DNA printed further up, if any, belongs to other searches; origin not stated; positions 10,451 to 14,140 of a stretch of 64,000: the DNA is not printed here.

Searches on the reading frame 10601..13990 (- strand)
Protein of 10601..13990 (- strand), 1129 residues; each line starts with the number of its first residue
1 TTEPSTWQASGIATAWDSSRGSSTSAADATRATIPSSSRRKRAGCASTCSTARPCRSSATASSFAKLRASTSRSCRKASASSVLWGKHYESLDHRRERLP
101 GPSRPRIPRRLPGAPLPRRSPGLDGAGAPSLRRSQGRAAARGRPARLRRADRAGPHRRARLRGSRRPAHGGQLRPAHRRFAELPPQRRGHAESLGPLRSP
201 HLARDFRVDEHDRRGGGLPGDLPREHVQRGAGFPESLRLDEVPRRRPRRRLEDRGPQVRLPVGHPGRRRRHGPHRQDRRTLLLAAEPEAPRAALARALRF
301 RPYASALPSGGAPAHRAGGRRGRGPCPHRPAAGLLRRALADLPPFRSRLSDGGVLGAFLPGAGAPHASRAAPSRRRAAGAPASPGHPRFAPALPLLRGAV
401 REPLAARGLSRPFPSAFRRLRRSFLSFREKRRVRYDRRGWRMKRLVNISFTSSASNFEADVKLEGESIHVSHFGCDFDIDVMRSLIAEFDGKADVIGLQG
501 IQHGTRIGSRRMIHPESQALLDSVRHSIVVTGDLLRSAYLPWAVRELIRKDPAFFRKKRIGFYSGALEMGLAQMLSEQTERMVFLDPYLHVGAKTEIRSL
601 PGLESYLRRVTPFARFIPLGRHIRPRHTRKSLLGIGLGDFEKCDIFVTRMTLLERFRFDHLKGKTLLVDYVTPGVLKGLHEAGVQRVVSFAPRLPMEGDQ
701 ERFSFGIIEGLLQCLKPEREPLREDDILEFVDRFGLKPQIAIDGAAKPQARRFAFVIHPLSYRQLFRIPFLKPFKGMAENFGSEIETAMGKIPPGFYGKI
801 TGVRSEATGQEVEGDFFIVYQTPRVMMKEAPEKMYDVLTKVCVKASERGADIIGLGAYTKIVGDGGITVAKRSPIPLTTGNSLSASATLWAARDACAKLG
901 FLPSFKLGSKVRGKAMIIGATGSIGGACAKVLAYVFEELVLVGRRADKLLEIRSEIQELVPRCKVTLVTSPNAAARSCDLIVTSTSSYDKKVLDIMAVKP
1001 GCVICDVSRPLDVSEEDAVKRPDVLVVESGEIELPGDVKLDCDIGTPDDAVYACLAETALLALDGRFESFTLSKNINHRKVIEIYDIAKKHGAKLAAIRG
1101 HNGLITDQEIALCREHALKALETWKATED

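Call 12: search_protein_families(library=pfam, proteins=[window:10601-13990:-], max_evalue=0.001)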
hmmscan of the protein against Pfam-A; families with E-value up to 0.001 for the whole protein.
window:10601-13990:- (1129 aa): 2 families
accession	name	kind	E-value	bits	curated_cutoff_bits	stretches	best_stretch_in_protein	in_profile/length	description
PF01118.30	Semialdhyde_dh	-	0.00034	21.4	26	1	915-1015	2-104/121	Semialdehyde dehydrogenase, NAD binding domain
PF01488.26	Shikimate_DH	-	0.0006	20.3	24.3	0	913-1016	13-120/138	Shikimate / quinate 5-dehydrogenase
